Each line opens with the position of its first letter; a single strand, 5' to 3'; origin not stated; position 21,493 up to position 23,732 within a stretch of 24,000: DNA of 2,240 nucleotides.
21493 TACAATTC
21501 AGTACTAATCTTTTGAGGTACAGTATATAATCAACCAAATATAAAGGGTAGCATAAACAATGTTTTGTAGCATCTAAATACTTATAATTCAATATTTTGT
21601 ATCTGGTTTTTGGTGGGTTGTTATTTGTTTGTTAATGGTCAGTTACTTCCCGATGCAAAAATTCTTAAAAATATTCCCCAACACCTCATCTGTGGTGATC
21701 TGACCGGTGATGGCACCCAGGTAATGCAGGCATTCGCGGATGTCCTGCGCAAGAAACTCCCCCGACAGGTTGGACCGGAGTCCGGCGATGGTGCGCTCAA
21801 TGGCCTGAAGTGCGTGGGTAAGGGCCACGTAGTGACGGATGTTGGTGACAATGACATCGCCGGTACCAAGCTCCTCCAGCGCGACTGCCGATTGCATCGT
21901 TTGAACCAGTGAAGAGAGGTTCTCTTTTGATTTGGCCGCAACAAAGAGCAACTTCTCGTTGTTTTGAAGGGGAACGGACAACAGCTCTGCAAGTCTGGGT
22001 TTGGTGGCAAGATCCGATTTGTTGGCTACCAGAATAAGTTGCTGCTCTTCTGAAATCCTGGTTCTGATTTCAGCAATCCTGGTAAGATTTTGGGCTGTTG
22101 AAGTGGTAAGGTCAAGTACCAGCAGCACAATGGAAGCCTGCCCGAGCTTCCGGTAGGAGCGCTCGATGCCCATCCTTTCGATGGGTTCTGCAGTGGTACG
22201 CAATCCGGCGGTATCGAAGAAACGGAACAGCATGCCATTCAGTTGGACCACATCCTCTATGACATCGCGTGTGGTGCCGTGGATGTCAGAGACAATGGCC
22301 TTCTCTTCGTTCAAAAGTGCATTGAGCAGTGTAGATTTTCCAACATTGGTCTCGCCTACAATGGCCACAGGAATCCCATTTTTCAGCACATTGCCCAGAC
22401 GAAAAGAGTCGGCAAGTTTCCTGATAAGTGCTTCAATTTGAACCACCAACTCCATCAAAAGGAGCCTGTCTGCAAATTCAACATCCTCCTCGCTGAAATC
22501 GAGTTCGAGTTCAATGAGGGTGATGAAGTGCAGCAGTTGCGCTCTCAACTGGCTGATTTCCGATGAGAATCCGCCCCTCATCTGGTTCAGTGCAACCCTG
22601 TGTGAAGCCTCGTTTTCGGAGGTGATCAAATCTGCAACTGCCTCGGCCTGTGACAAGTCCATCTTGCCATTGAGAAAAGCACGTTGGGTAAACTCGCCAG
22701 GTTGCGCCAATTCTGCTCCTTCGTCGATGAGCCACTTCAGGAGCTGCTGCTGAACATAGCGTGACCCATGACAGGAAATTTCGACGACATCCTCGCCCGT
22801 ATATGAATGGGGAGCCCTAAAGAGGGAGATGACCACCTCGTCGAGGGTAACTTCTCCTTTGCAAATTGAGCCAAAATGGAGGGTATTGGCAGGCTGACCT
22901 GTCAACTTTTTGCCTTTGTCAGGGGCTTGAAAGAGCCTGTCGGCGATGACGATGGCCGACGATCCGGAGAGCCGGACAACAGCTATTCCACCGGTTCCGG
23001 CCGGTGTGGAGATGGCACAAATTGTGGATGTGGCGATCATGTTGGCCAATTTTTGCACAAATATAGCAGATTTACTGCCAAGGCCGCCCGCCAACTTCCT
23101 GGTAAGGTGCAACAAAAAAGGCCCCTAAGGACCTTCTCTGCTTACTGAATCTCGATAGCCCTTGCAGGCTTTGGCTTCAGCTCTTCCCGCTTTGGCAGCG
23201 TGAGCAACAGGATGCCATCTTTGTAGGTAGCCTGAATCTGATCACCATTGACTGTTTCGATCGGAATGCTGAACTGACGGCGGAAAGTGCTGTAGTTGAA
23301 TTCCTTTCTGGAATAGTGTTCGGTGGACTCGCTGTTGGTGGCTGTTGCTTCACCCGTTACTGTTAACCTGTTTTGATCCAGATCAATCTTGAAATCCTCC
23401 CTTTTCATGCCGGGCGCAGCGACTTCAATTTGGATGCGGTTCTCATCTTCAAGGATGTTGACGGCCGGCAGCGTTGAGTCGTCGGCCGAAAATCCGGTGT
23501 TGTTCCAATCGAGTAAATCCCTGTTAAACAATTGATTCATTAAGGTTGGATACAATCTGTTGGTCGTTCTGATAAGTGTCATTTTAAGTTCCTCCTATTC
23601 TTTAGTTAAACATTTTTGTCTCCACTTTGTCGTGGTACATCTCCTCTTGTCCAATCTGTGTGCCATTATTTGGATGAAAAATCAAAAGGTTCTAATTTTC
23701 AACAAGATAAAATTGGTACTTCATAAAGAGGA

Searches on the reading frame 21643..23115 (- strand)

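Call 13: search_protein_families(library=ncbifam, proteins=[window:21643-23115:-], max_evalue=0.001)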
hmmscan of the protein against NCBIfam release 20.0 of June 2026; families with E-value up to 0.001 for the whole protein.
window:21643-23115:- (490 aa): 21 families
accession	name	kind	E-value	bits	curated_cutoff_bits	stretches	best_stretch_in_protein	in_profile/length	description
TIGR00450.1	mnmE_trmE_thdF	equivalog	7.2e-118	394.5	252.6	1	37-490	2-446/446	tRNA uridine-5-carboxymethylaminomethyl(34) synthesis GTPase MnmE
NF003661.0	PRK05291.1-3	equivalog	2.1e-113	380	380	1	29-490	3-448/448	tRNA uridine-5-carboxymethylaminomethyl(34) synthesis GTPase MnmE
TIGR03594.1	GTPase_EngA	equivalog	2e-34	119.4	306.7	1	245-411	173-346/432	ribosome biogenesis GTPase Der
NF000908.1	PRK00089.1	equivalog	8e-25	87.7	237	1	250-411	6-167/291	GTPase Era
TIGR00231.1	small_GTP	domain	2e-24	86.2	42.5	1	248-407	4-162/164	GTP-binding protein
TIGR03918.1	GTP_HydF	equivalog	1.6e-23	83.2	325.55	1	249-414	9-170/392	[FeFe] hydrogenase H-cluster maturation GTPase HydF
NF002828.0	PRK03003.1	equivalog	1.2e-20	73.6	631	1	229-378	195-345/477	ribosome biogenesis GTPase Der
NF007071.0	PRK09518.1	equivalog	3.2e-20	72.2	953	1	230-372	427-570/706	bifunctional cytidylate kinase/GTPase Der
TIGR00436.1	era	equivalog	4.7e-16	58.9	116.25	1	250-410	3-162/270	GTPase Era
TIGR03596.1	GTPase_YlqF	equivalog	2.3e-12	46.9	208.2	1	224-304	95-172/276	ribosome biogenesis GTPase YlqF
TIGR03597.1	GTPase_YqeH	equivalog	4.6e-11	42.5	297.4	1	245-309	153-219/361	ribosome biogenesis GTPase YqeH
TIGR03156.1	GTP_HflX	equivalog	1.6e-10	40.4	216.75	1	247-410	189-350/351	GTPase HflX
NF008955.0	PRK12297.1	equivalog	3.4e-09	36.1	406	1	249-412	161-329/429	GTPase ObgE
TIGR02729.1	Obg_CgtA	equivalog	1.1e-08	34.5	280.25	1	250-410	160-327/329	Obg family GTPase CgtA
TIGR00437.1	feoB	equivalog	4.5e-08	32.2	315.65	1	254-373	1-115/594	ferrous iron transport protein B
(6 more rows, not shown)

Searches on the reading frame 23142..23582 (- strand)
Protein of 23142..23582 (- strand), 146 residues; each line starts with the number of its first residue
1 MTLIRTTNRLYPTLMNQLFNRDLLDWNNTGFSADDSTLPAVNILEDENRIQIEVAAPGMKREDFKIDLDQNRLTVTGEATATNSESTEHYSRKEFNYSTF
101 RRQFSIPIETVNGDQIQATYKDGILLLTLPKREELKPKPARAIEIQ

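Call 13: search_protein_families(library=ncbifam, proteins=[window:23142-23582:-], max_evalue=0.001)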
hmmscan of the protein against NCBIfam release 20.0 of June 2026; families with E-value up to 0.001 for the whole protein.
window:23142-23582:- (146 aa): 5 families
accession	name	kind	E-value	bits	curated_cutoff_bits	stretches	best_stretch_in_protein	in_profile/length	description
NF042420.1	Hsp18_Clos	equivalog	1.5e-21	77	195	1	8-145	17-146/147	heat shock protein Hsp18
NF041799.1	Hsp14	equivalog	1.1e-18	67.3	100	1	28-134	8-111/118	archaeal heat shock protein Hsp14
NF041800.1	Hsp20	equivalog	6.2e-09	35.7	140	1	34-136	69-152/162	archaeal heat shock protein Hsp20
NF008618.0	PRK11597.1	equivalog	1.4e-07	31.5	207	1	31-133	25-123/142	small heat shock chaperone IbpB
NF008013.0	PRK10743.1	equivalog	0.00018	21.6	212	1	26-132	22-124/137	small heat shock chaperone IbpA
